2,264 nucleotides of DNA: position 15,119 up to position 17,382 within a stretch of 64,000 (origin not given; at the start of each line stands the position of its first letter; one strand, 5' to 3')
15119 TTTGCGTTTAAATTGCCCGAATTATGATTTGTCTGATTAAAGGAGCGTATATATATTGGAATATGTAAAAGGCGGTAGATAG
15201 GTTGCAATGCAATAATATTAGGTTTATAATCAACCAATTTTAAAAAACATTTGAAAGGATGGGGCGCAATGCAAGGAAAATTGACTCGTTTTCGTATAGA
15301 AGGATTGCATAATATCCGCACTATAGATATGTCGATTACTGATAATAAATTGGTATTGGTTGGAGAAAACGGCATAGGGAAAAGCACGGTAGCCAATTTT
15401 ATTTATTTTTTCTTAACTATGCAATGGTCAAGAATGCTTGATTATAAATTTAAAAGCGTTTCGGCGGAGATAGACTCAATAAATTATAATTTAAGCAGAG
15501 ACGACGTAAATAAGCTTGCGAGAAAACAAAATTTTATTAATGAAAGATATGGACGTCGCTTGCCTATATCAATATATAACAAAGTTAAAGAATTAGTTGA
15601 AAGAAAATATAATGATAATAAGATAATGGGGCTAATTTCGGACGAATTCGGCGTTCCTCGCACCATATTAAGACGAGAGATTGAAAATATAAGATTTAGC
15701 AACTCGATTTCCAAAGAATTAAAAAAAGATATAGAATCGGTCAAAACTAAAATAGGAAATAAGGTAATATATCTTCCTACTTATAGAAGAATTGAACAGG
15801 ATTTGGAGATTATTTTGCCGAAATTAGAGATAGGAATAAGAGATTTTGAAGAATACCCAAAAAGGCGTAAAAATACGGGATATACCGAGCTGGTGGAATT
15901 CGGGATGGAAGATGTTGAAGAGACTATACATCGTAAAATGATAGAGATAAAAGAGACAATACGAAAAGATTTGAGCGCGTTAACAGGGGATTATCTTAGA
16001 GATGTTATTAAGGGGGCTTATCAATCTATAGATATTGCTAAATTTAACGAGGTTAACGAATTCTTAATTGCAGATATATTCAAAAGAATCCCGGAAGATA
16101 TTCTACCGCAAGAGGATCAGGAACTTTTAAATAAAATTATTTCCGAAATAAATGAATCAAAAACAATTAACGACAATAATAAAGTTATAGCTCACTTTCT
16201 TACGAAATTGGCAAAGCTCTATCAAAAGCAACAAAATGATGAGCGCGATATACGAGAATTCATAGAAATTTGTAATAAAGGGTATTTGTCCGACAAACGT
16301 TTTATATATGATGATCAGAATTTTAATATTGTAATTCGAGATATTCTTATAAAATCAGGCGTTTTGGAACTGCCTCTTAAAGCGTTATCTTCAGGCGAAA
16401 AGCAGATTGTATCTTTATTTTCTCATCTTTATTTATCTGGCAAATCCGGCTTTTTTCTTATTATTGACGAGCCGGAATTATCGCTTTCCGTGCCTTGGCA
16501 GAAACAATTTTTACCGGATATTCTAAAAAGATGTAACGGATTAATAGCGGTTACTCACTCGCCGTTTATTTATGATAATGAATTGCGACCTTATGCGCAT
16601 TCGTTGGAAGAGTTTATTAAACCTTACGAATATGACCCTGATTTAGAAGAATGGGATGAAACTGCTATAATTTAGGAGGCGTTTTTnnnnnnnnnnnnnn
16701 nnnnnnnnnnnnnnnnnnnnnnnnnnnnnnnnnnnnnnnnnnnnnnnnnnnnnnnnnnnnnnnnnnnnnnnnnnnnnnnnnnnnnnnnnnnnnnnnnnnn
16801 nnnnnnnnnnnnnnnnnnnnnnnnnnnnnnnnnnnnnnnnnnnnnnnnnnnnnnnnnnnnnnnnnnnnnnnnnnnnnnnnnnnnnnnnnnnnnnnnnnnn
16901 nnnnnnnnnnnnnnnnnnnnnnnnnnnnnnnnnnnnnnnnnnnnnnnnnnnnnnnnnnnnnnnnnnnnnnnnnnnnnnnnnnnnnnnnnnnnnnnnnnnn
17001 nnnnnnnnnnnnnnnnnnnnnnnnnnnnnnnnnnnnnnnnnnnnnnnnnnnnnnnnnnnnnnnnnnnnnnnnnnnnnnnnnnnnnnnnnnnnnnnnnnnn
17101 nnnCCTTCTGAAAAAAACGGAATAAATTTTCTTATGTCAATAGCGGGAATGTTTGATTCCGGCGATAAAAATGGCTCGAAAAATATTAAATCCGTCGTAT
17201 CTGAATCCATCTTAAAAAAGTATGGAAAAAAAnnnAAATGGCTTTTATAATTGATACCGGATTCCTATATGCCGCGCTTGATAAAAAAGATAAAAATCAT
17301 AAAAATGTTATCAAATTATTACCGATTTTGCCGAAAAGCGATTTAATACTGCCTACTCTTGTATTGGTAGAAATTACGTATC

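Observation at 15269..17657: Tightly coupled ATPase / 182-aa unknown / PIN nuclease triad next to purF: candidate uncharacterised defence or tripartite TA module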

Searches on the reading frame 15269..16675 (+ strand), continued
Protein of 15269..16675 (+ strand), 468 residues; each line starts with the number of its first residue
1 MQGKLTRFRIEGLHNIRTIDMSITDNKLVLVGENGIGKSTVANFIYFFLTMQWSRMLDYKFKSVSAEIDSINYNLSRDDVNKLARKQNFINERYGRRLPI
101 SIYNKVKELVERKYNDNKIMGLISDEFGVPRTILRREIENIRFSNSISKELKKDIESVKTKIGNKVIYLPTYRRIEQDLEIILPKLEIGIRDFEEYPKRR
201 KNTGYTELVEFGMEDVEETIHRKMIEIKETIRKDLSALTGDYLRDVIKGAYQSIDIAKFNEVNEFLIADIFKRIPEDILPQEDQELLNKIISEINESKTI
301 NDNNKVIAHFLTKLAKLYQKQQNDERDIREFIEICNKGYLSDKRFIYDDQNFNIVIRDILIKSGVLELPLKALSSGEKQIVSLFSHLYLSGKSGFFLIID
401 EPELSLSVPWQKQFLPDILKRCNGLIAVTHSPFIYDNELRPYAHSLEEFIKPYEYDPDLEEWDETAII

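Call 21: find_encoding_contigs(protein=P0027, flank=5000, max_places=2)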
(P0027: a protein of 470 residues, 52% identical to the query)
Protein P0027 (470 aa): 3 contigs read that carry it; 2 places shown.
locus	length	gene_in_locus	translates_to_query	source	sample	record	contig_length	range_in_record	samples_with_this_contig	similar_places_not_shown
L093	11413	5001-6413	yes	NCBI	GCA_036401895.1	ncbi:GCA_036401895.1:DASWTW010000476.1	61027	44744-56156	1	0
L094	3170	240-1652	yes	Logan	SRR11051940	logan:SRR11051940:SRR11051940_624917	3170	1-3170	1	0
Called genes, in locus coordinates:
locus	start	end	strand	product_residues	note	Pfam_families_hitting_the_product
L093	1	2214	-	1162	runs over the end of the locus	PF12770:CHAT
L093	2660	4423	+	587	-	PF17899:Peptidase_M61_N, PF05299:Peptidase_M61, PF13180:PDZ_2, PF17820:PDZ_6 (weak)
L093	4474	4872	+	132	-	-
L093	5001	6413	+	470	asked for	PF02463:SMC_N (faint), PF13175:AAA_15, PF00005:ABC_tran (faint), PF13304:AAA_21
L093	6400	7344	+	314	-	PF14491:DUF4435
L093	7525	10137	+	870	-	PF17764:PriA_3primeBD, PF00270:DEAD, PF04851:ResIII, PF00271:Helicase_C (faint), PF18074:PriA_C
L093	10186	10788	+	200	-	PF01327:Pep_deformylase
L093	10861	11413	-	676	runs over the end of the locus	PF07995:GSDH, PF17164:DUF5122 (faint), PF07679:I-set (weak), PF13895:Ig_2 (weak), PF13927:Ig_3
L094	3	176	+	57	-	?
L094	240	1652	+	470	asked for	PF02463:SMC_N (faint), PF13175:AAA_15, PF00005:ABC_tran (faint), PF13304:AAA_21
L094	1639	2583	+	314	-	PF14491:DUF4435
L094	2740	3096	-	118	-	-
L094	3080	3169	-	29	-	?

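Call 28: search_protein_families(library=padloc, proteins=[L093:6400-7341:+, L008:6397-7419:+, L010:6407-7381:+, L021:6389-7300:+, L047:6375-7334:+, L069:6407-7360:+], max_evalue=0.001)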
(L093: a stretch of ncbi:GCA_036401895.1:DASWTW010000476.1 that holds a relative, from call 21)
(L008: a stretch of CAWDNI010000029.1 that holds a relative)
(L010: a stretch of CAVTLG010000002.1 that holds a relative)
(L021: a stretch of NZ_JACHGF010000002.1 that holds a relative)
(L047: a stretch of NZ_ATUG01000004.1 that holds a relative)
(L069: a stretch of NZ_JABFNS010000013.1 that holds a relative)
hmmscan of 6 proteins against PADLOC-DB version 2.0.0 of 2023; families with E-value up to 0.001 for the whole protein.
L093:6400-7341:+ (314 aa): 2 families
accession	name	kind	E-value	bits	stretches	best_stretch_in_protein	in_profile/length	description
PDLC02983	AriB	-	1e-26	92.5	1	32-264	3-227/236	-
PDLC02981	AriAB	-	3.3e-06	24.1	1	35-134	435-534/694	-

L008:6397-7419:+ (341 aa): 2 families
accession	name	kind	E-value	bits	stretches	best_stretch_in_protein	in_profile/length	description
PDLC02983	AriB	-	7.5e-27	93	1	36-267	3-232/236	-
PDLC02981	AriAB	-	8.4e-05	19.4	1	26-141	424-537/694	-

L010:6407-7381:+ (325 aa): 3 families
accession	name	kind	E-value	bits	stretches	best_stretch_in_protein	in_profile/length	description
PDLC02983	AriB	-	6.6e-23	80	1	33-264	4-228/236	-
PDLC02981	AriAB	-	5.7e-05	20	1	35-148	435-548/694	-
PDLC04165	AriB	-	0.00026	18.6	1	33-157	28-157/289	-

L021:6389-7300:+ (304 aa): 2 families
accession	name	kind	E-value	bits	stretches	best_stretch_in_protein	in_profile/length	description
PDLC02983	AriB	-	4.6e-24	83.8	1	32-255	3-226/236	-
PDLC02981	AriAB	-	1.2e-06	25.5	1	31-144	431-544/694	-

L047:6375-7334:+ (320 aa): 2 families
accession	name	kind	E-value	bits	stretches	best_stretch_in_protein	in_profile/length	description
PDLC02983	AriB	-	4.1e-25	87.3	1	35-261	6-226/236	-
PDLC02981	AriAB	-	3.7e-05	20.6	1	27-144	427-544/694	-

L069:6407-7360:+ (318 aa): 1 family
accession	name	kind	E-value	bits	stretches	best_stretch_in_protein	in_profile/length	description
PDLC02983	AriB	-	2.3e-16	58.6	1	31-257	2-224/236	-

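Call 34: search_solved_structures(query=window:15269-16675:+, max_evalue=0.001, show_alignments=1)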
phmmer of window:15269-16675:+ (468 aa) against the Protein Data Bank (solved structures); distinct sequences matched with E-value up to 0.001: 6.
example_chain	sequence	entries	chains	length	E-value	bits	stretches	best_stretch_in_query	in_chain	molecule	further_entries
8ux9_B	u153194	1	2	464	4e-11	46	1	316-455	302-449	AriA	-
8v45_A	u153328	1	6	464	4e-11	46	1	316-455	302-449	AriA antitoxin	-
8v46_A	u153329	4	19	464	9.9e-11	44.7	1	316-455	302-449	AriA antitoxin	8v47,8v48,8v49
9n69_A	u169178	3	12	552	5.1e-05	25.8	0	5-58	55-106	AAA family ATPase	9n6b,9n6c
6ha8_V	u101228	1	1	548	0.00017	24.1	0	368-436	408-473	Nucleotide-binding protein ExpZ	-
9e8z_C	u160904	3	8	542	0.0005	22.6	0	18-56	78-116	Retron Ec83 probable ATPase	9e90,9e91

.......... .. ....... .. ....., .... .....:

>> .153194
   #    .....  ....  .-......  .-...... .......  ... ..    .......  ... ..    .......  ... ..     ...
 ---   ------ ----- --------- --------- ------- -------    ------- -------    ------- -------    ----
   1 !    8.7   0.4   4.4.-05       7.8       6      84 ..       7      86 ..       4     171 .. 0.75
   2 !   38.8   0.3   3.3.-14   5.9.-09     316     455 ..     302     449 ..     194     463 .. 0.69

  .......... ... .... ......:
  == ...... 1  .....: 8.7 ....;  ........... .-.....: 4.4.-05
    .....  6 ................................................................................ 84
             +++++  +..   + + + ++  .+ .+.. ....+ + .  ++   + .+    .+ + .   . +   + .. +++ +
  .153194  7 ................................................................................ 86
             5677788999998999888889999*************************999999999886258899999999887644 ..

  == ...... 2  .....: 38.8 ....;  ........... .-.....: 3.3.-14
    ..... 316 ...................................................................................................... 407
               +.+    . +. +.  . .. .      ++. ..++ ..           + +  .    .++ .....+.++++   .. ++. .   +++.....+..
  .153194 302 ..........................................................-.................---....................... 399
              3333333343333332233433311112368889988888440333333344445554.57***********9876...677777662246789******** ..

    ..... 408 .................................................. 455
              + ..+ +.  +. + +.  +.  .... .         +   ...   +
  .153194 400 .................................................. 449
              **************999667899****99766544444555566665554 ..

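Call 63: predict_structure(alignment_id=A6)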
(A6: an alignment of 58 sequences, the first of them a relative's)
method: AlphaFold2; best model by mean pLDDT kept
length: 468 residues; sequences in the alignment: 58
mean_pLDDT: 83.3   pTM: 0.78
mean pLDDT of the five models: 83.3, 82.2, 82.1, 81.4, 79.5
residues with pLDDT >= 90: 181; 70-90: 217; 50-70: 43; < 50: 27
segments of 3 or more residues with pLDDT < 50: 185-202, 463-468
pLDDT, mean of each block of 10 residues (from residue 1): 90 95 95 86 94 92 96 95 82 65 89 88 91 86 84 90 81 57 46 37 60 81 93 88 86 82 85 85 90 87 87 91 93 91 91 90 76 85 91 89 61 87 90 83 94 89 46
secondary structure, 60 per line:
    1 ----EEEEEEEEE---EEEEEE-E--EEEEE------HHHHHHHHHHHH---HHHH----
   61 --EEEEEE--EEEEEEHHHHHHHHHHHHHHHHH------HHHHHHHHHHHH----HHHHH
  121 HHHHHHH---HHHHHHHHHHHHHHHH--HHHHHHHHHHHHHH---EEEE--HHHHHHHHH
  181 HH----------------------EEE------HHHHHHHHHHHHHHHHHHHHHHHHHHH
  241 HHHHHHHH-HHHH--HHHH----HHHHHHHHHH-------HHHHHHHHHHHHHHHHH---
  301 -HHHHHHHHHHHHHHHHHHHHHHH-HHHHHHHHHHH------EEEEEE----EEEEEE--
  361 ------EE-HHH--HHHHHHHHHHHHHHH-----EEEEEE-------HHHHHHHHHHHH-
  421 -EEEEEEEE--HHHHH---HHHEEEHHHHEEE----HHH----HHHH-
elements in order: E5-13 E17-22 E27-31 H38-49 H53-56 E63-68 E71-76 H77-93 H100-111 H116-127 H131-146 H149-162 E166-169 H172-182 E205-207 H214-248 H250-253 H256-259 H264-273 H281-297 H302-324 H326-336 E343-348 E353-358 H375-389 E395-400 H408-419 E422-429 H432-436 E443-445 H446-449 E450-452 H464-467

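Call 67: fold_search(model_id=the predicted structure, library=pdb)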
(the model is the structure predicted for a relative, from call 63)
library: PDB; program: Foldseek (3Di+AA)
matches with E <= 10: 280; with E <= 0.001: 71
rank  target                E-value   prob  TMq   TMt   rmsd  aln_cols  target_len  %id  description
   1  8ux9_B                7.9e-13  1.00  0.57  0.67   7.3       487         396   16  Asymmetric unit of the PARIS Immune Complex at 3.2 Angstrom Resolution (released 2024-09-18)
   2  8v46_B                2.8e-12  1.00  0.49  0.56  14.2       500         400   15  CryoEM structure of AriA-AriB complex (Form I) (released 2024-06-26)
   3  8v46_A                2.9e-12  1.00  0.59  0.66   7.1       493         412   16  CryoEM structure of AriA-AriB complex (Form I) (released 2024-06-26)
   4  8v45_D                4.8e-12  1.00  0.54  0.64   7.6       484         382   15  CryoEM structure of AriA-Ocr complex (released 2024-06-26)
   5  8v45_B                6.5e-12  1.00  0.55  0.65   7.0       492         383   15  CryoEM structure of AriA-Ocr complex (released 2024-06-26)
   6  8v45_C                6.5e-12  1.00  0.53  0.64   8.0       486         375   15  CryoEM structure of AriA-Ocr complex (released 2024-06-26)
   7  8ux9_C                7.9e-12  1.00  0.58  0.66   8.1       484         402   16  Asymmetric unit of the PARIS Immune Complex at 3.2 Angstrom Resolution (released 2024-09-18)
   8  8v46_C                7.9e-12  1.00  0.57  0.65   7.2       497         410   14  CryoEM structure of AriA-AriB complex (Form I) (released 2024-06-26)
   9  8v49_A                1.7e-11  1.00  0.57  0.65   8.0       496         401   16  CryoEM structure of AriA (E393Q) sensory subunit (released 2024-06-26)
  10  8v49_C                1.9e-11  1.00  0.56  0.65   8.6       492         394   15  CryoEM structure of AriA (E393Q) sensory subunit (released 2024-06-26)
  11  8v45_F                2.4e-11  1.00  0.52  0.63   8.2       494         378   15  CryoEM structure of AriA-Ocr complex (released 2024-06-26)
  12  8v45_E                1.9e-10  1.00  0.50  0.60   8.1       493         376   16  CryoEM structure of AriA-Ocr complex (released 2024-06-26)
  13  8v45_A                2.4e-10  1.00  0.53  0.64   7.0       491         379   15  CryoEM structure of AriA-Ocr complex (released 2024-06-26)
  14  8v49_B                3.9e-10  1.00  0.55  0.65   8.2       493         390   15  CryoEM structure of AriA (E393Q) sensory subunit (released 2024-06-26)
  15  8v47_H                1.4e-08  1.00  0.39  0.57  15.2       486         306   13  CryoEM structure of AriA-AriB complex (Form II) (released 2024-06-26)
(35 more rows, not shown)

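Call 99: search_solved_structures(query=L093:6400-7341:+, max_evalue=0.01, show_alignments=1)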
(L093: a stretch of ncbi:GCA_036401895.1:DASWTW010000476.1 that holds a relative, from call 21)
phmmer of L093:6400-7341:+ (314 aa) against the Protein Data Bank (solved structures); distinct sequences matched with E-value up to 0.01: 0.

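Call 101: search_solved_structures(query=A8, max_evalue=0.01, show_alignments=1)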
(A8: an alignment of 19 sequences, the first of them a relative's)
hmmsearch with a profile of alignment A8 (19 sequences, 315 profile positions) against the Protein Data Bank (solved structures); distinct sequences matched with E-value up to 0.01: 4.
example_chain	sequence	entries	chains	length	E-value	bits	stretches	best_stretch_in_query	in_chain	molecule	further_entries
4crw_A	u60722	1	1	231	0.0075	18.7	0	144-267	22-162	CCR4-NOT TRANSCRIPTION COMPLEX SUBUNIT 1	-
4gml_A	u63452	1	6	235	0.0081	18.6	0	143-267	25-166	CCR4-NOT transcription complex subunit 1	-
9e7t_B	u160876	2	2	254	0.0096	18.4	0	144-267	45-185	CCR4-NOT transcription complex subunit 1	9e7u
4gmj_A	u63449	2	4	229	0.0098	18.3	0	179-267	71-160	CCR4-NOT transcription complex subunit 1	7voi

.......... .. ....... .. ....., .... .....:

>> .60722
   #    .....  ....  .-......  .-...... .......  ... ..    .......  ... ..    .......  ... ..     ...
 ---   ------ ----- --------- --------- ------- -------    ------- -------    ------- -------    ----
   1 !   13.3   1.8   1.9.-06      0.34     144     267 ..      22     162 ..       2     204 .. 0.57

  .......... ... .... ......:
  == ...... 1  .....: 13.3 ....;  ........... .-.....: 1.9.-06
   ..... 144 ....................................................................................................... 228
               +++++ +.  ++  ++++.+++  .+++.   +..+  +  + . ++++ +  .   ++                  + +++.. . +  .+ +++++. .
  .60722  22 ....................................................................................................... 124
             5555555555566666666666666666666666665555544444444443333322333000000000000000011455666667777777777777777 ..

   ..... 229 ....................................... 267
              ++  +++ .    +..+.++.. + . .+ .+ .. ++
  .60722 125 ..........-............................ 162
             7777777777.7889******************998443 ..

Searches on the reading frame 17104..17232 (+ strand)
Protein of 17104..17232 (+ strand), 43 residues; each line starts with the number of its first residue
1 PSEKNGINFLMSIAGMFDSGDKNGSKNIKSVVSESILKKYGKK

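Call 38: search_solved_structures(query=A3, max_evalue=10, show_alignments=4)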
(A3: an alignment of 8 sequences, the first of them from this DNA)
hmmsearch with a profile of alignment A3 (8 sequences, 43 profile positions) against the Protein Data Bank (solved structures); distinct sequences matched with E-value up to 10: 0.

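Call 39: search_protein_families(library=pfam, alignment_id=A3, max_evalue=10)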
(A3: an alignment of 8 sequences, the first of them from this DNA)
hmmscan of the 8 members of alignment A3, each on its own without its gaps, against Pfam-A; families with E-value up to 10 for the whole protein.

A. member 1, seq(43 aa): 0 families

B. families by the number of members that match (of 8 scanned): 1 family
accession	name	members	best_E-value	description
PF09427.16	DUF2014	1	0.16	Domain of unknown function (DUF2014)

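Call 92: find_related_loci(query=A3, collection=metagenome_contigs, flank=6000)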
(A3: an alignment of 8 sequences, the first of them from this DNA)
Query A3 (43 aa) in metagenome_contigs; peptide patterns used: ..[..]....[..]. (x = any residue, [..] = any of these).
42 stretches matched a pattern; 8 encode a relative of the query (tblastn E <= 1e-3); 8 distinct loci.
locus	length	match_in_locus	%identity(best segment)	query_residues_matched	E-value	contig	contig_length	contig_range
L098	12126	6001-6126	52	2-43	6e-13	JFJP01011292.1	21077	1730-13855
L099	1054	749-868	50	4-43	8e-13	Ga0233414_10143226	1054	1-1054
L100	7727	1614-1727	58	4-41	2e-11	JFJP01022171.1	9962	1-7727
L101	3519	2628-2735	50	8-43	5e-10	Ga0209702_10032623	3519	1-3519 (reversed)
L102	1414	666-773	47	6-41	2e-8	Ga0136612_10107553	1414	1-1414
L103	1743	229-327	48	8-40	2e-8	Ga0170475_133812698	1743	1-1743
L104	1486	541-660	43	1-40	5e-8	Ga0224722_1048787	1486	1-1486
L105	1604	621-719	45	8-40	3e-7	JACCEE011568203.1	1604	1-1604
